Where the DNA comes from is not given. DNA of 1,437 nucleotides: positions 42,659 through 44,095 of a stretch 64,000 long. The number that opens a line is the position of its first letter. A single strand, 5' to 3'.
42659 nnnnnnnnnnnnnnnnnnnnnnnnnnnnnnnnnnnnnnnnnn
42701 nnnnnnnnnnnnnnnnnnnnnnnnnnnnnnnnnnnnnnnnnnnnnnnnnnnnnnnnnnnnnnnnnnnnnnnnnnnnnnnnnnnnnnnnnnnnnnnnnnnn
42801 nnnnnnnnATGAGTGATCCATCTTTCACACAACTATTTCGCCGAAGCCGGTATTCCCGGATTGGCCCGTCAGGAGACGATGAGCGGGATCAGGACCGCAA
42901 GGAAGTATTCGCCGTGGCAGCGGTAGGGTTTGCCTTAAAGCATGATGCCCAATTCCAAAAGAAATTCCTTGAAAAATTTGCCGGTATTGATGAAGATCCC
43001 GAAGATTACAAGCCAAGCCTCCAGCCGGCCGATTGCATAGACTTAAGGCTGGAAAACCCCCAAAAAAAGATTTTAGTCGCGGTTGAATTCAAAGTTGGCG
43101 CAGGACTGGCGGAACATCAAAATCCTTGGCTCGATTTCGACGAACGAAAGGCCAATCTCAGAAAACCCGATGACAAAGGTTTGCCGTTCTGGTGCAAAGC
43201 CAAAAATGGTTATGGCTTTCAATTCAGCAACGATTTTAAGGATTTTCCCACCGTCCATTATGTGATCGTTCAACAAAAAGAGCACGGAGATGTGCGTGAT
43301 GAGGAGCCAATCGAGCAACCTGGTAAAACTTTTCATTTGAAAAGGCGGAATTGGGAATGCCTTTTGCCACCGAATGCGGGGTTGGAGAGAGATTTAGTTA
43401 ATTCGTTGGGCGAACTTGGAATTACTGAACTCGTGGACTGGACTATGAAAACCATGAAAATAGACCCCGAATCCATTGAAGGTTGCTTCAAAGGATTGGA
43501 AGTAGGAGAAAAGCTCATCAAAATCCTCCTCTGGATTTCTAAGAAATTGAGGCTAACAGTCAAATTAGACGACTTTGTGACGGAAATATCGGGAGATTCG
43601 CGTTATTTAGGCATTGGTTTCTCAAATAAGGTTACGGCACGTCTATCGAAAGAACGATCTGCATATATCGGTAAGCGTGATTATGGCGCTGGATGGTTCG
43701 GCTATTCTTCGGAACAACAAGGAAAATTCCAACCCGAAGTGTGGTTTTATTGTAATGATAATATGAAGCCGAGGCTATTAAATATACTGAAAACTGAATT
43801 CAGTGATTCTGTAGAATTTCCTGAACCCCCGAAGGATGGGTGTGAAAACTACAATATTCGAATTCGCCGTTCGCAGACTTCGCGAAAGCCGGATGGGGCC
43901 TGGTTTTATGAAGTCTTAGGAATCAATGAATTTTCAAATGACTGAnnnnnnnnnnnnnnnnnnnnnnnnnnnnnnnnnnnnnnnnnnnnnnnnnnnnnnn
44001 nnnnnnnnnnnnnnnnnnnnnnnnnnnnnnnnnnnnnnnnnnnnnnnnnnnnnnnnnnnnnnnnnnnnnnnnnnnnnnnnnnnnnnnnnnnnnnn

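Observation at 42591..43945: HicB-like antitoxin gene followed 8 nt later by a low-GC PD-(D/E)xK-like gene instead of hicA, a possible novel toxin-antitoxin or defence pair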

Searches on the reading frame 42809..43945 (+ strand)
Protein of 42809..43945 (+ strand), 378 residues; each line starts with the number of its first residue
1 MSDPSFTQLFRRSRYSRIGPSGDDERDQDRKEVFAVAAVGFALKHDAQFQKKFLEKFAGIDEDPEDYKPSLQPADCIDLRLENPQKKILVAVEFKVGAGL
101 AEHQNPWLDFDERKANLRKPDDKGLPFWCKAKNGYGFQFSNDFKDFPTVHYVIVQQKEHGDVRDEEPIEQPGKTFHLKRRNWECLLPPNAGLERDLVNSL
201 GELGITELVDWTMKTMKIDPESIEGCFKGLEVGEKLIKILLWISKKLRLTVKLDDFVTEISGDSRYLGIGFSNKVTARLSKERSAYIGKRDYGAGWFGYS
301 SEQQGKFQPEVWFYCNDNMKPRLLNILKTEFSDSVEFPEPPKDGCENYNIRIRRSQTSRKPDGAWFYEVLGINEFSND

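Call 3: search_protein_families(library=pfam, proteins=[window:42809-43945:+], max_evalue=1)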
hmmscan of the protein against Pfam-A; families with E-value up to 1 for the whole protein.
window:42809-43945:+ (378 aa): 1 family
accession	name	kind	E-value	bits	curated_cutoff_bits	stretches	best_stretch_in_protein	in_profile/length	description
PF14281.12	PDDEXK_4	-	0.075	13.4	22.3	1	37-104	42-104/183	PD-(D/E)XK nuclease superfamily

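Call 4: search_protein_families(library=padloc, proteins=[window:42809-43945:+], max_evalue=1)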
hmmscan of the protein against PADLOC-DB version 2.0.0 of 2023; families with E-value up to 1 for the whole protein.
window:42809-43945:+ (378 aa): 1 family
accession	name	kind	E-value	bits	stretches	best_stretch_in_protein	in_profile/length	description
PDLC04977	PDC-S26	-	0.026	11.7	1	76-104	105-133/400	-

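Call 5: search_protein_families(library=ncbifam, proteins=[window:42809-43945:+], max_evalue=1)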
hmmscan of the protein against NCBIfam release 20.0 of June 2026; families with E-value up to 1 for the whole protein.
window:42809-43945:+ (378 aa): 0 families

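Call 6: find_homologous_proteins(query=window:42809-43942:+, max_evalue=0.001)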
Query window:42809-43942:+ (378 aa): 13 proteins with E <= 0.001 among 2686 candidates.
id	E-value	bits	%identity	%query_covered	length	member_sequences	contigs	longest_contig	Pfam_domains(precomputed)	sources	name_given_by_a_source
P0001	6.8e-119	416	58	90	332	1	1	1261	-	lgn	-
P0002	2.2e-118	414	57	94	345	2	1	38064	-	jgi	jgi:hypothetical protein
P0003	5.2e-113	396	54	98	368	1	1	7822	-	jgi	jgi:hypothetical protein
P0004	2.0e-96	342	50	98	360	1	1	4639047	-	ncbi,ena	-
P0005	1.4e-87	312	46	98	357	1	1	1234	-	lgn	-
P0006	8.7e-83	297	44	98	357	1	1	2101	-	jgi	jgi:hypothetical protein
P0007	1.9e-81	292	48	89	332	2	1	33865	-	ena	-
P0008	2.7e-79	285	55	66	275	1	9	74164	-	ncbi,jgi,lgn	ncbi:MAG: hypothetical protein ABR955_06955 [Verrucomicrobiota bacterium]|jgi:hypothetical protein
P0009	6.9e-74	267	43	91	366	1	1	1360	-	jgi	jgi:hypothetical protein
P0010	7.4e-71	257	44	90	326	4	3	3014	-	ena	-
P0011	3.5e-63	232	50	63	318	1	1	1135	-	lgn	-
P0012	7.7e-46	175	45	66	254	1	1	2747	-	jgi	jgi:hypothetical protein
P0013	6.1e-44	169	35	98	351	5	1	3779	-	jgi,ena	-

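Call 7: search_solved_structures(query=window:42809-43942:+, max_evalue=10)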
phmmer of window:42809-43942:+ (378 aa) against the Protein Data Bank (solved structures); distinct sequences matched with E-value up to 10: 4.
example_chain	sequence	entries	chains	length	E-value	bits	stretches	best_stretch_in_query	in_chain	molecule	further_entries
1lj2_A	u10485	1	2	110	0.11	14.8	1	189-222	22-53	NONSTRUCTURAL RNA-BINDING PROTEIN 34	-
6ktc_A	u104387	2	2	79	1.2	11.3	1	124-156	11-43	Nuclease-sensitive element-binding protein 1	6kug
1h95_A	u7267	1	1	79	1.2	11.3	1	124-156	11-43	Y-BOX BINDING PROTEIN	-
5yts_A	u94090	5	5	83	1.3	11.2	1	124-156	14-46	Nuclease-sensitive element-binding protein 1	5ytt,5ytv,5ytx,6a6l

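Call 9: find_encoding_contigs(protein=P0004, flank=8000, max_places=3)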
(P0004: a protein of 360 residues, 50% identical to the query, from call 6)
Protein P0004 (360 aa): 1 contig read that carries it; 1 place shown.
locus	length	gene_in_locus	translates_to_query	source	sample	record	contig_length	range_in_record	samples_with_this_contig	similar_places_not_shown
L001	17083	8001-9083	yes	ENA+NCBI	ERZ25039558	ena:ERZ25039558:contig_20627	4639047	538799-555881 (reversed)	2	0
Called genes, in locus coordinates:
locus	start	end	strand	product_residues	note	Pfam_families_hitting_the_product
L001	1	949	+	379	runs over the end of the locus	PF12315:DA1-like (weak)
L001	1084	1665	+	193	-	PF02622:DUF179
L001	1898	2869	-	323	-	PF20511:PMI_typeI_cat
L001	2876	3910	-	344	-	PF03255:ACCA, PF01039:Carboxyl_trans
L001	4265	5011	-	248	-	PF01182:Glucosamine_iso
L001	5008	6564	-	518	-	PF00479:G6PD_N, PF02781:G6PD_C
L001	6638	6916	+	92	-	PF02700:PurS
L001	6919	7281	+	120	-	-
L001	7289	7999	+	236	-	PF07685:GATase_3, PF13507:GATase_5, PF01965:DJ-1_PfpI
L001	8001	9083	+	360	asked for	-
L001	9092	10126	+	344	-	PF18072:FGAR-AT_linker, PF00586:AIRS, PF02769:AIRS_C (weak)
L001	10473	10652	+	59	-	-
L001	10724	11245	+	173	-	PF00586:AIRS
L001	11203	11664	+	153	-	PF02769:AIRS_C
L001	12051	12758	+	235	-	-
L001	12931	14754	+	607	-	PF01145:Band_7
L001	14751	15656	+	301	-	PF01145:Band_7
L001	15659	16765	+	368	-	PF01145:Band_7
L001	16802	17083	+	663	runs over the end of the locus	PF00122:E1-E2_ATPase, PF00702:Hydrolase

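Call 10: find_encoding_contigs(protein=P0002, flank=8000, max_places=3)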
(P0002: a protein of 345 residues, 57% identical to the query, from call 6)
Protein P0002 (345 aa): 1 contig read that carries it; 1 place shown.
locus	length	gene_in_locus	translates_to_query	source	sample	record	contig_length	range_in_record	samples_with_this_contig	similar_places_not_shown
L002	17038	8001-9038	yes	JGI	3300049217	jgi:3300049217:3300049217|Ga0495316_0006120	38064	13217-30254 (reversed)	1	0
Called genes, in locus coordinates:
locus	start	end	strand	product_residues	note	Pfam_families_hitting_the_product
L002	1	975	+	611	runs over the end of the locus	PF00456:Transketolase_N, PF13292:DXP_synthase_N (weak), PF00676:E1_dh, PF02779:Transket_pyr, PF02780:Transketolase_C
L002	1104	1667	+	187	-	PF02622:DUF179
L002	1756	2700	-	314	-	PF20511:PMI_typeI_cat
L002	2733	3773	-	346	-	PF03255:ACCA, PF01039:Carboxyl_trans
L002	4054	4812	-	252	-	PF01182:Glucosamine_iso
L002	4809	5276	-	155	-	PF02566:OsmC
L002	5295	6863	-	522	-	PF00479:G6PD_N, PF02781:G6PD_C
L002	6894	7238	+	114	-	PF02700:PurS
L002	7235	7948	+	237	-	PF07685:GATase_3, PF13507:GATase_5, PF01965:DJ-1_PfpI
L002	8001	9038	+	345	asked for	-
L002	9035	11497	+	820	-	PF18072:FGAR-AT_linker, PF00586:AIRS, PF02769:AIRS_C, PF00586:AIRS, PF02769:AIRS_C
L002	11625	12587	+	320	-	-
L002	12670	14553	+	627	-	PF01145:Band_7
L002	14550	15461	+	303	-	PF01145:Band_7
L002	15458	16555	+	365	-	PF01145:Band_7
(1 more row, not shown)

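Call 14: find_encoding_contigs(protein=P0008, flank=8000, max_places=4)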
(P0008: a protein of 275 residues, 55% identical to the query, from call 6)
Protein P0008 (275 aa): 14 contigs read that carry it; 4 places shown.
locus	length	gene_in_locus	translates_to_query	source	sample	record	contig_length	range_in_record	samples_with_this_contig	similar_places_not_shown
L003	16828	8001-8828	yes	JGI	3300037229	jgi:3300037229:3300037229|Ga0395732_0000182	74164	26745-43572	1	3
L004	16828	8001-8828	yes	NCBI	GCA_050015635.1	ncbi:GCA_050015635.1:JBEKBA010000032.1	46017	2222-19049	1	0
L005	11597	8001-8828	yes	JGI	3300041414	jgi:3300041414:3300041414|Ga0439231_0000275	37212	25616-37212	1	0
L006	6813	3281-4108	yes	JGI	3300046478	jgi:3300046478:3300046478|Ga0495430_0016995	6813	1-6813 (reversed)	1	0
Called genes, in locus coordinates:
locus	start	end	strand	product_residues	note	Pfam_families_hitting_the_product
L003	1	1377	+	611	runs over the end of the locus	PF00456:Transketolase_N, PF13292:DXP_synthase_N (weak), PF00676:E1_dh, PF02779:Transket_pyr, PF02780:Transketolase_C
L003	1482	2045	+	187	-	PF02622:DUF179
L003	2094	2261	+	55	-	-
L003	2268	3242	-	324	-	PF20511:PMI_typeI_cat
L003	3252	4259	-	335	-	PF03255:ACCA, PF01039:Carboxyl_trans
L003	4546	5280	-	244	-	PF01182:Glucosamine_iso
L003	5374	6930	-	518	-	PF00479:G6PD_N, PF02781:G6PD_C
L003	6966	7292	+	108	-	PF02700:PurS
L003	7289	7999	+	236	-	PF13507:GATase_5, PF07685:GATase_3, PF01965:DJ-1_PfpI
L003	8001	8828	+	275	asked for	-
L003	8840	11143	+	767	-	PF18072:FGAR-AT_linker, PF00586:AIRS, PF02769:AIRS_C, PF00586:AIRS, PF02769:AIRS_C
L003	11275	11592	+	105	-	-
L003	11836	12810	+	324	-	-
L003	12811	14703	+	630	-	PF01145:Band_7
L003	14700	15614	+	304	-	PF01145:Band_7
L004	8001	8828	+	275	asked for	-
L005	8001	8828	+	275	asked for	-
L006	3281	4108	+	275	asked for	-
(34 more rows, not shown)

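Call 15: find_encoding_contigs(protein=P0007, flank=8000, max_places=3)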
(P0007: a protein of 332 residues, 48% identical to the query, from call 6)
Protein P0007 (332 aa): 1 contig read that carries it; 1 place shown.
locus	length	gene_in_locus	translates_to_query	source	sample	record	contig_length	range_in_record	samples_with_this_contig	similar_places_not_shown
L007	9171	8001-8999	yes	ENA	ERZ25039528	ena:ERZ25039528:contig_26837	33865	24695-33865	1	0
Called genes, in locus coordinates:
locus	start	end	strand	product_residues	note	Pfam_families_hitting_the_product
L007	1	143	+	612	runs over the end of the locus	PF00456:Transketolase_N, PF13292:DXP_synthase_N (weak), PF00676:E1_dh, PF02779:Transket_pyr, PF02780:Transketolase_C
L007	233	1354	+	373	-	-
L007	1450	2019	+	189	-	PF02622:DUF179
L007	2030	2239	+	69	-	-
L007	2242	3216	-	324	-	PF20511:PMI_typeI_cat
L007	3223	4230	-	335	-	PF03255:ACCA, PF01039:Carboxyl_trans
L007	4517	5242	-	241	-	PF01182:Glucosamine_iso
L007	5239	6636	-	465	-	PF00479:G6PD_N, PF02781:G6PD_C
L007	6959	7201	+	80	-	PF02700:PurS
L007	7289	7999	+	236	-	PF07685:GATase_3, PF13507:GATase_5, PF01965:DJ-1_PfpI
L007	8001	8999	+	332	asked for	-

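Call 17: find_encoding_contigs(protein=P0003, flank=8000, max_places=3)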
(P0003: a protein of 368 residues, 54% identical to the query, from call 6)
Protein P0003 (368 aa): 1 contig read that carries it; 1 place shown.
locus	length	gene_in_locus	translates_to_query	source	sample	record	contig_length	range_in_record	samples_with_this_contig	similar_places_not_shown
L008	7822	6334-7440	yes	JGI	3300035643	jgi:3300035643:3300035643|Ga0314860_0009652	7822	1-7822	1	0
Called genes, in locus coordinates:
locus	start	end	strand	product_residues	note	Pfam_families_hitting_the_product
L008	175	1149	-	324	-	PF20511:PMI_typeI_cat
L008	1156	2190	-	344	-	PF03255:ACCA, PF01039:Carboxyl_trans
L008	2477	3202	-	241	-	PF01182:Glucosamine_iso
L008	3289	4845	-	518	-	PF00479:G6PD_N, PF02781:G6PD_C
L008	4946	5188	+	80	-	PF02700:PurS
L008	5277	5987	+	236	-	PF07685:GATase_3, PF13507:GATase_5, PF01965:DJ-1_PfpI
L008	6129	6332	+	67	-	-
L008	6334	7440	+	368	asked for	-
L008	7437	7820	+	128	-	?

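Call 18: find_encoding_contigs(protein=P0013, flank=8000, max_places=3)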
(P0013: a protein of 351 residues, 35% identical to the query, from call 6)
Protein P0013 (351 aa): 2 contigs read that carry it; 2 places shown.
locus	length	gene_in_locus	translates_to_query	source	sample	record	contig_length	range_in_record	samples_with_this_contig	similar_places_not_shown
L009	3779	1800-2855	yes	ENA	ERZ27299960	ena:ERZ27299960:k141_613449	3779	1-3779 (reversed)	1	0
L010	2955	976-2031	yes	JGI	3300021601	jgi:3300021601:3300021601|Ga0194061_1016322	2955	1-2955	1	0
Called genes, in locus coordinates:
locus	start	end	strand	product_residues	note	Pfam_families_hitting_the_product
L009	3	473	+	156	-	?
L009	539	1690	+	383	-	PF00004:AAA (weak)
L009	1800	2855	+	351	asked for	-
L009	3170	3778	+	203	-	?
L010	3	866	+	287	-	?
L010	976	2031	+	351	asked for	-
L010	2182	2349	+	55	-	-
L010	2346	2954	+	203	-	?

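Call 19: search_protein_families(library=pfam, proteins=[L008:6129-6332:+, L008:7437-7820:+, L009:539-1690:+, L009:3170-3778:+, L009:3-473:+, L010:2182-2349:+, L001:6919-7281:+, L010:3-866:+], max_evalue=0.1)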
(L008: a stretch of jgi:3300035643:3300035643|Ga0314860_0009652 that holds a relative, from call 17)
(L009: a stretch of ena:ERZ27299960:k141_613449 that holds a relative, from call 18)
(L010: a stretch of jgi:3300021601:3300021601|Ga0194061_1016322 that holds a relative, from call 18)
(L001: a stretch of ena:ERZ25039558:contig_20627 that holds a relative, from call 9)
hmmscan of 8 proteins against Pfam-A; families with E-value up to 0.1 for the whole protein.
L008:6129-6332:+ (67 aa): 0 families

L008:7437-7820:+ (128 aa): 3 families
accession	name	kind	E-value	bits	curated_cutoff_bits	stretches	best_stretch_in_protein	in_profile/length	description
PF18072.6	FGAR-AT_linker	-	3.3e-16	60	26.6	1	14-51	10-50/50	Formylglycinamide ribonucleotide amidotransferase linker domain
PF00586.29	AIRS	-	7.7e-13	49.3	24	1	74-126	2-56/112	AIR synthase related protein, N-terminal domain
PF07522.19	DRMBL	-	0.072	13.7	22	1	31-58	66-93/108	DNA repair metallo-beta-lactamase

L009:539-1690:+ (383 aa): 10 families
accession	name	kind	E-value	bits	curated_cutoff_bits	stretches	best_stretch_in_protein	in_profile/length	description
PF00004.35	AAA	-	2.7e-07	31.5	21.2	1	210-334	3-128/131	ATPase family associated with various cellular activities (AAA)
PF13245.12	AAA_19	-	0.01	16.5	25.1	1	203-234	9-40/134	AAA domain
PF13604.12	AAA_30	-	0.012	15.8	27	1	204-232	17-45/191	AAA domain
PF13191.12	AAA_16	-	0.018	16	32.6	1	204-249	20-64/167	AAA ATPase domain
PF13401.12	AAA_22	-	0.061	14.1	27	0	204-235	4-37/130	AAA domain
PF04665.18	Pox_A32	-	0.061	13.2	22.8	1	209-244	17-52/242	Poxvirus A32 protein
PF05729.18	NACHT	-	0.081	13.2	26.7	0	208-233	3-28/167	NACHT domain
PF20720.3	nSTAND3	-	0.081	13.1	27.2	0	204-231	16-43/155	Novel STAND NTPase 3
PF07088.17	GvpD_P-loop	-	0.095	13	24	0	209-241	14-46/189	GvpD gas vesicle protein, P-loop domain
PF13086.12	AAA_11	-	0.096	12.9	27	0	204-230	18-42/257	AAA domain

L009:3170-3778:+ (203 aa): 0 families

L009:3-473:+ (156 aa): 0 families

L010:2182-2349:+ (55 aa): 0 families

L001:6919-7281:+ (120 aa): 6 families
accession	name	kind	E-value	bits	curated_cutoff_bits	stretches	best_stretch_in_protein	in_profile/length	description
PF07883.17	Cupin_2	-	0.0021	18.2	27.2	1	44-106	7-69/70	Cupin domain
PF22200.2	ExsA_N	-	0.0044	17.8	27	1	58-97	3-42/136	ExsA N-terminal regulatory domain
PF02311.25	AraC_binding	-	0.016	15.4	21.1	1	57-106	25-74/135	AraC-like ligand binding domain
PF14525.12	AraC_binding_2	-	0.044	13.9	27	1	32-109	31-107/173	AraC-binding-like domain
PF06249.18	EutQ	-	0.054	13.7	21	1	53-110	93-148/152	Ethanolamine utilisation protein EutQ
PF05899.18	Cupin_3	-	0.097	12.8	23.5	0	51-91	21-62/74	EutQ-like cupin domain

L010:3-866:+ (287 aa): 11 families
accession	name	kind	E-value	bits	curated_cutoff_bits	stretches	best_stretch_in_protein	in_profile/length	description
PF00004.35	AAA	-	1.5e-07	32.3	21.2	1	114-238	3-128/131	ATPase family associated with various cellular activities (AAA)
PF13604.12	AAA_30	-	0.0072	16.5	27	1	108-136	17-45/191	AAA domain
PF13245.12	AAA_19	-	0.012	16.2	25.1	1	107-138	9-40/134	AAA domain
PF13191.12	AAA_16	-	0.014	16.3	32.6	1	108-153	20-64/167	AAA ATPase domain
PF04665.18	Pox_A32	-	0.041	13.8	22.8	1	113-148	17-52/242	Poxvirus A32 protein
PF13401.12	AAA_22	-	0.043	14.6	27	1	108-140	4-38/130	AAA domain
PF20720.3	nSTAND3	-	0.054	13.6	27.2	1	108-135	16-43/155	Novel STAND NTPase 3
PF05729.18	NACHT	-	0.056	13.7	26.7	1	112-137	3-28/167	NACHT domain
PF07088.17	GvpD_P-loop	-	0.062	13.6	24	1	113-145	14-46/189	GvpD gas vesicle protein, P-loop domain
PF13086.12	AAA_11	-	0.068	13.4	27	1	108-134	18-42/257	AAA domain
PF07728.20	AAA_5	-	0.074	13.5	22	0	113-145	3-35/139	AAA domain (dynein-related subfamily)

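Call 20: predict_structure(alignment_id=A1)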
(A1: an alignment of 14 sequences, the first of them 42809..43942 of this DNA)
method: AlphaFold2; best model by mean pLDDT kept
length: 378 residues; sequences in the alignment: 14
mean_pLDDT: 84.4   pTM: 0.79
mean pLDDT of the five models: 84.4, 84.3, 77.6, 77.4, 74.8
residues with pLDDT >= 90: 162; 70-90: 167; 50-70: 39; < 50: 10
segments of 3 or more residues with pLDDT < 50: 18-22, 375-378
pLDDT, mean of each block of 10 residues (from residue 1): 68 54 64 88 92 95 90 80 95 89 90 71 92 93 94 90 93 95 88 88 87 87 78 80 87 65 81 84 83 88 80 91 93 87 82 89 92 55
secondary structure, 60 per line:
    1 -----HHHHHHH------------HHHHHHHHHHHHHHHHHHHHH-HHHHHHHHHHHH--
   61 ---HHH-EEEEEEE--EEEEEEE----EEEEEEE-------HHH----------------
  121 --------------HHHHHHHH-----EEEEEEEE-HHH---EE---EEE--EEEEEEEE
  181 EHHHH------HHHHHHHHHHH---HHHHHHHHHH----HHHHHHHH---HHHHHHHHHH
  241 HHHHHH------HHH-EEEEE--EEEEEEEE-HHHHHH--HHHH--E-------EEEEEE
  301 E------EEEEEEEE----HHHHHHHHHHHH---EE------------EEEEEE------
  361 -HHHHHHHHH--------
elements in order: H6-12 H25-45 H47-58 E68-74 E77-83 E88-94 H135-142 E148-155 E168-170 E173-181 H182-185 H192-202 H206-215 H220-227 H231-246 E257-261 E264-271 H273-278 H281-284 E295-301 E308-315 H320-331 E349-354 H362-370

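Call 23: fold_search(model_id=the predicted structure, library=pdb)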
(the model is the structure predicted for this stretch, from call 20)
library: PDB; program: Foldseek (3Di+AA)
matches with E <= 10: 1085; with E <= 0.001: 0
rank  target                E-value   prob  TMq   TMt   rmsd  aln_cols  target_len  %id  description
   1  7t31_C                2.0e-02  0.38  0.13  0.11  16.5       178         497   11  X-ray Structure of Clostridiodies difficile PilW (released 2022-10-19)
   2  8dx4_B                3.8e-02  0.41  0.14  0.11  17.9       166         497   10  Clostridioides difficile R20291 minor pilin - PilW fused with Maltose Binding Protein (released 2022-09-21)
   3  7t31_B                4.0e-02  0.38  0.15  0.12  17.6       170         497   10  X-ray Structure of Clostridiodies difficile PilW (released 2022-10-19)
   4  6os5_C                7.5e-02  0.38  0.15  0.16  10.1       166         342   10  Crystal structure of CymD prenyltransferase complexed with L-tryptophan (released 2019-07-17)
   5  8dx4_A                8.9e-02  0.21  0.14  0.11  18.1       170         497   11  Clostridioides difficile R20291 minor pilin - PilW fused with Maltose Binding Protein (released 2022-09-21)
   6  5ci7                  9.4e-02  0.51  0.13  0.17   8.1       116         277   11  Structure of ULK1 bound to a selective inhibitor (released 2015-08-26)
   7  7t31_A                9.4e-02  0.20  0.13  0.11  17.0       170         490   10  X-ray Structure of Clostridiodies difficile PilW (released 2022-10-19)
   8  6os5_A                1.1e-01  0.30  0.14  0.15  12.0       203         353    8  Crystal structure of CymD prenyltransferase complexed with L-tryptophan (released 2019-07-17)
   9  7dsy_a                1.3e-01  0.18  0.14  0.09  17.8       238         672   11  Crystal Structure of RNase L in complex with KM05073 (released 2021-11-24)
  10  6ut6_G                1.5e-01  0.51  0.19  0.21   9.0       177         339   11  Cryo-EM structure of the Escherichia coli McrBC complex (released 2020-10-21)
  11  6os5_B                1.7e-01  0.35  0.19  0.19  10.7       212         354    8  Crystal structure of CymD prenyltransferase complexed with L-tryptophan (released 2019-07-17)
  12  4h5b_B                1.9e-01  0.33  0.17  0.34   7.0       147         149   11  Crystal Structure of DR_1245 from Deinococcus radiodurans (released 2013-01-30)
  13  4h5b_A                2.0e-01  0.35  0.18  0.34   6.6       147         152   12  Crystal Structure of DR_1245 from Deinococcus radiodurans (released 2013-01-30)
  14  9qb5_A                2.1e-01  0.51  0.15  0.17   6.6       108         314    7  AP2-associated protein kinase 1 (AAK1) bound to CKJB68 (released 2025-04-09)
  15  5fr7_A                2.1e-01  0.47  0.18  0.37   7.4       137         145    7  Erwinia amylovora AmyR amylovoran repressor, a member of the YbjN protein family (released 2017-01-18)
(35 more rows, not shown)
